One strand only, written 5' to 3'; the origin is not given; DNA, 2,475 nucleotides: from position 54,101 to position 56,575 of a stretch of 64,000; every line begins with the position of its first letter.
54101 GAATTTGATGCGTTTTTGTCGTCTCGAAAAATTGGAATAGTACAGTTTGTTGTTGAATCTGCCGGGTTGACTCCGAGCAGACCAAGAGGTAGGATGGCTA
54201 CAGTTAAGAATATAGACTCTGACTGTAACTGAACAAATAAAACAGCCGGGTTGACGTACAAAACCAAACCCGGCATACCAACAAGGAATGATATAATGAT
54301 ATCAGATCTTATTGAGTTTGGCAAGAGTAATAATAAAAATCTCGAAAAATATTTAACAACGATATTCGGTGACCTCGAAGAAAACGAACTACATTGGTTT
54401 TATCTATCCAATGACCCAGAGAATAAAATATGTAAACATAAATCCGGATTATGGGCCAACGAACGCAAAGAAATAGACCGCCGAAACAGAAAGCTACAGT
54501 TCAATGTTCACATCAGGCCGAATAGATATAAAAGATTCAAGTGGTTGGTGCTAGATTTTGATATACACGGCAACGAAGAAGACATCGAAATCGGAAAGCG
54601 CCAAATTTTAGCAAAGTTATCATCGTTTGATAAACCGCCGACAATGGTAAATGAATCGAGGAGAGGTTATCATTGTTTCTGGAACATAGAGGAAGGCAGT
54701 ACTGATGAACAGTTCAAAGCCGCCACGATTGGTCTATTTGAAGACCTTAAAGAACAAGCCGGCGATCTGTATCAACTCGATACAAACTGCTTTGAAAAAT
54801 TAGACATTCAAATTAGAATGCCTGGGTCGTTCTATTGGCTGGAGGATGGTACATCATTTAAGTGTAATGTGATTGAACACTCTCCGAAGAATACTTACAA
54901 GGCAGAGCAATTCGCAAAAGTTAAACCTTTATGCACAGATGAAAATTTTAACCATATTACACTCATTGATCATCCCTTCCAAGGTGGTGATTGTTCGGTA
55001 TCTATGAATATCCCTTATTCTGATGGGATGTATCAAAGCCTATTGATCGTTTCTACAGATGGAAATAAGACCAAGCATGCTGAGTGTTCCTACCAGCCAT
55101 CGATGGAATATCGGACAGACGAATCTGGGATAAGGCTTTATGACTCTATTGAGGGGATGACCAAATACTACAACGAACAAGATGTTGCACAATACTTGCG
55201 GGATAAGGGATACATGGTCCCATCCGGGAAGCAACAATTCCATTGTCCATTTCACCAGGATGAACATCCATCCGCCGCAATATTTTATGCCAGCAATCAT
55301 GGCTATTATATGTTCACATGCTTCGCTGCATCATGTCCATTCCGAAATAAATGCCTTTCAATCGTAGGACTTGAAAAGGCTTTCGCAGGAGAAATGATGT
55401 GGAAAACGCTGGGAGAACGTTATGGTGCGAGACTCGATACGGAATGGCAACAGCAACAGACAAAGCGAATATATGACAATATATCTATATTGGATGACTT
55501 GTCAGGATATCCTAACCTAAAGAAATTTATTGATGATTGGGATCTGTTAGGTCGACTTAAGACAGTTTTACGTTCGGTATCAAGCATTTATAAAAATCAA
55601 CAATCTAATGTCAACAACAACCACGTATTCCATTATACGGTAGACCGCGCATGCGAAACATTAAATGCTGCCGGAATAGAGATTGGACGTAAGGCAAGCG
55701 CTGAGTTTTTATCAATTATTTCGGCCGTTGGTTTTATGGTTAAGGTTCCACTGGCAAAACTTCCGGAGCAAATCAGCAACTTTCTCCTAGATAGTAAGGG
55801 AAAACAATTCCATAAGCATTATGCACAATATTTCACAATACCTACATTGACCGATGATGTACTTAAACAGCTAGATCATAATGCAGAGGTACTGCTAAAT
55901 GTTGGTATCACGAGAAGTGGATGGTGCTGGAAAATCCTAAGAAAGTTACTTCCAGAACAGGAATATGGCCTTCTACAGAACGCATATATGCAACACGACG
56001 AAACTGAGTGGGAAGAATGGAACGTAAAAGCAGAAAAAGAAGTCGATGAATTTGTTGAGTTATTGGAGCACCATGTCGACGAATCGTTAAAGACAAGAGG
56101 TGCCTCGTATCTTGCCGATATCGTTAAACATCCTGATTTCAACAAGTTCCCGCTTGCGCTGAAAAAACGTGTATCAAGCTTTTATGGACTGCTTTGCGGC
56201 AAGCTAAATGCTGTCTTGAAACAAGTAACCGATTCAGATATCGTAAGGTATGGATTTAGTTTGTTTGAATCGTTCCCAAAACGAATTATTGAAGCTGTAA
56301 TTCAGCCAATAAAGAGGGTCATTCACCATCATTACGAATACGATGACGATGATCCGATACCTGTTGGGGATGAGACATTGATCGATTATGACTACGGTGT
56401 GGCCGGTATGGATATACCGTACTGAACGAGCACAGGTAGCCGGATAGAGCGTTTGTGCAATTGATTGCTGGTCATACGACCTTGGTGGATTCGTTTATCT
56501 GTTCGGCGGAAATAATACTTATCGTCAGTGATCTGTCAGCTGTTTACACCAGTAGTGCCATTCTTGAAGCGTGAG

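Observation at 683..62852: Window-wide 16-bp quasi-palindrome GYGCAAT(TG/CA)ATTGCRC, about every 3-4 kb: candidate binding-site system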

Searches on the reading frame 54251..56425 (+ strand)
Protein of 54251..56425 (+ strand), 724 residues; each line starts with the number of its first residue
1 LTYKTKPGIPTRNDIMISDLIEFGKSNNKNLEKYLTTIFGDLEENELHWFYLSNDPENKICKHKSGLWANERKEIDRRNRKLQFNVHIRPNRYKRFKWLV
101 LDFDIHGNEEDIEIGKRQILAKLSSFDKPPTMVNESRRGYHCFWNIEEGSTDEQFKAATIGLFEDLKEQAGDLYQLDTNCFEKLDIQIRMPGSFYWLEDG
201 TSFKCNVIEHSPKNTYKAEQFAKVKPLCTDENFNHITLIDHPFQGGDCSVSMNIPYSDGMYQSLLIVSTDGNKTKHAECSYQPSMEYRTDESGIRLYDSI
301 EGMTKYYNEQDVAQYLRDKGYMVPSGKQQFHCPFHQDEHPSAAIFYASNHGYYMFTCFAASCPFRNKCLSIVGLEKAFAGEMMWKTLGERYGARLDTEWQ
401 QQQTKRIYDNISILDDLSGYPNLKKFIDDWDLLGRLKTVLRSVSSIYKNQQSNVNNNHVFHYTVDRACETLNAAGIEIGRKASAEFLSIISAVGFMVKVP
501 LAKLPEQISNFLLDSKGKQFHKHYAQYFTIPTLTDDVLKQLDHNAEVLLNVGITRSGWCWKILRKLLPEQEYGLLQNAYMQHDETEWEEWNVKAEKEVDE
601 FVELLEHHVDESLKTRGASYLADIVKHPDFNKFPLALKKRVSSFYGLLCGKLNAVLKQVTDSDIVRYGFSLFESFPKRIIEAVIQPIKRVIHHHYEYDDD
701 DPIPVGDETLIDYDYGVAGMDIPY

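Call 9: search_protein_families(library=phrogs, proteins=[window:54251-56425:+])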
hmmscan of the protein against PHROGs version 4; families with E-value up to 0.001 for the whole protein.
window:54251-56425:+ (724 aa): 3 families
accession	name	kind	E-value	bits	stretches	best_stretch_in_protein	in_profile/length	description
phrog_25531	-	unknown function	2.4e-20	73.8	1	305-571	244-509/617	-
phrog_360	-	DNA, RNA and nucleotide metabolism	0.00038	21.6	1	327-365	29-61/133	DNA primase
phrog_11992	-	unknown function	0.00059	21.1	0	324-398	24-90/177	-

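Call 10: search_protein_families(library=pfam, proteins=[window:54251-56425:+])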
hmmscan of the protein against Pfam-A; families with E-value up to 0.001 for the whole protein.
window:54251-56425:+ (724 aa): 0 families
